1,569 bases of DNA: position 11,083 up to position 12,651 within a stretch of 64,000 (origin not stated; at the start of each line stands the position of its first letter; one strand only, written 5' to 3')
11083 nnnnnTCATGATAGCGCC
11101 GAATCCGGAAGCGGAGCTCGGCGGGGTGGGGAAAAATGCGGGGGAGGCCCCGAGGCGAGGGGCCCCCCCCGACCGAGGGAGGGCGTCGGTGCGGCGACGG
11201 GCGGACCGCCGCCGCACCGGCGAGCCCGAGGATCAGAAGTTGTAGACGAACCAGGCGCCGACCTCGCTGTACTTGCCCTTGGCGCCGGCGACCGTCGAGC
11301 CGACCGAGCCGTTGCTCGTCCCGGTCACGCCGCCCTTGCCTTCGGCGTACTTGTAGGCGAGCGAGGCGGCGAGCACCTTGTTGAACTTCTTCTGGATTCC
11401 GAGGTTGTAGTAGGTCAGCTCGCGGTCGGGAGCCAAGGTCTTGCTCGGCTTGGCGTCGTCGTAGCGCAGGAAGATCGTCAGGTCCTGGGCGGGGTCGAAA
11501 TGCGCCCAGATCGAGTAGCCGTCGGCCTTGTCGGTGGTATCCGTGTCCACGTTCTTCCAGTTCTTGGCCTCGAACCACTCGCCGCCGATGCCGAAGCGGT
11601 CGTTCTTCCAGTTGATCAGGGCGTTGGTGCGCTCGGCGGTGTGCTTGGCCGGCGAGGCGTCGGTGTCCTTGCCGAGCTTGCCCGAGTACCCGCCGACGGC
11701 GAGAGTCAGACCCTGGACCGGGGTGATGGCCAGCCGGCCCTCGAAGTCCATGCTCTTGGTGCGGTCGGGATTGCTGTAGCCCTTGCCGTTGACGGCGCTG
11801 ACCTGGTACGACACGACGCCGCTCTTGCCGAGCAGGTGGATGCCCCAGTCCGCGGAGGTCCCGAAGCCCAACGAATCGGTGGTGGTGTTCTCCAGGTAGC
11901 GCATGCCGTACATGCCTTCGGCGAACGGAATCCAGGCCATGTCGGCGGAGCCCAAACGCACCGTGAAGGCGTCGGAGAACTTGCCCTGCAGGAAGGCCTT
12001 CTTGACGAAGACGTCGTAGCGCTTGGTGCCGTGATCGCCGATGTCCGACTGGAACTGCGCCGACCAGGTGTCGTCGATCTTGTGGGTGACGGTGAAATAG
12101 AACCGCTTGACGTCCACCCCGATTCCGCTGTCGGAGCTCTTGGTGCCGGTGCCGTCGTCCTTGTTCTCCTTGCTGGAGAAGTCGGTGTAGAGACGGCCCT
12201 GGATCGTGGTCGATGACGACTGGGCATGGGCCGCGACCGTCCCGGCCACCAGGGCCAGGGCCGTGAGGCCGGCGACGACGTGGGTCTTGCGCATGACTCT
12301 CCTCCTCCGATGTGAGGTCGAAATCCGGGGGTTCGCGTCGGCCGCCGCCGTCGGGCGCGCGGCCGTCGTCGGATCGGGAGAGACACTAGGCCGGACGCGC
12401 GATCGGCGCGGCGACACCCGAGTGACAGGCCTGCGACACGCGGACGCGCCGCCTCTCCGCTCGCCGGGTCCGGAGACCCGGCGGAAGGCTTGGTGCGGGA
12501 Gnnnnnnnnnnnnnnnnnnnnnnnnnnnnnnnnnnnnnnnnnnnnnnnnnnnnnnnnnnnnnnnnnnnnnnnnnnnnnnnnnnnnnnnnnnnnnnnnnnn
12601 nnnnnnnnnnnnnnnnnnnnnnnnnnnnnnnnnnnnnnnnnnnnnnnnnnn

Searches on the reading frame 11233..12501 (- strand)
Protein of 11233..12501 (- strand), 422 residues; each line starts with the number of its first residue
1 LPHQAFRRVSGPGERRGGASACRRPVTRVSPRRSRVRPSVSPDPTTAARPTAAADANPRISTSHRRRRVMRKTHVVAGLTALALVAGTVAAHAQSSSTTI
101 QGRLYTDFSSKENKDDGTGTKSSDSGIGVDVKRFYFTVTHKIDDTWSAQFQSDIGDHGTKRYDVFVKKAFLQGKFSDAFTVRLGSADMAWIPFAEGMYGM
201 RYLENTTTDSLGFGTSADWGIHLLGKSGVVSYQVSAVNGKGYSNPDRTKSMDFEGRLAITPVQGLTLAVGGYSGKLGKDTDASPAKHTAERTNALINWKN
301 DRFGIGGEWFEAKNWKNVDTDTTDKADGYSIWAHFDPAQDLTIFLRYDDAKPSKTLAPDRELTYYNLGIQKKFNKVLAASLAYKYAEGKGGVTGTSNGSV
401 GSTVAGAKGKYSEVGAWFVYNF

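Call 6: search_protein_families(library=pfam, proteins=[window:11233-12501:-], max_evalue=0.0001)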
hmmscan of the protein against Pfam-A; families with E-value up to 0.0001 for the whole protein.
window:11233-12501:- (422 aa): 0 families

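Call 46: search_protein_families(library=ncbifam, proteins=[window:11233-12417:-], max_evalue=0.0001)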
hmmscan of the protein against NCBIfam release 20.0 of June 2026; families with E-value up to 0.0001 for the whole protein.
window:11233-12417:- (394 aa): 0 families
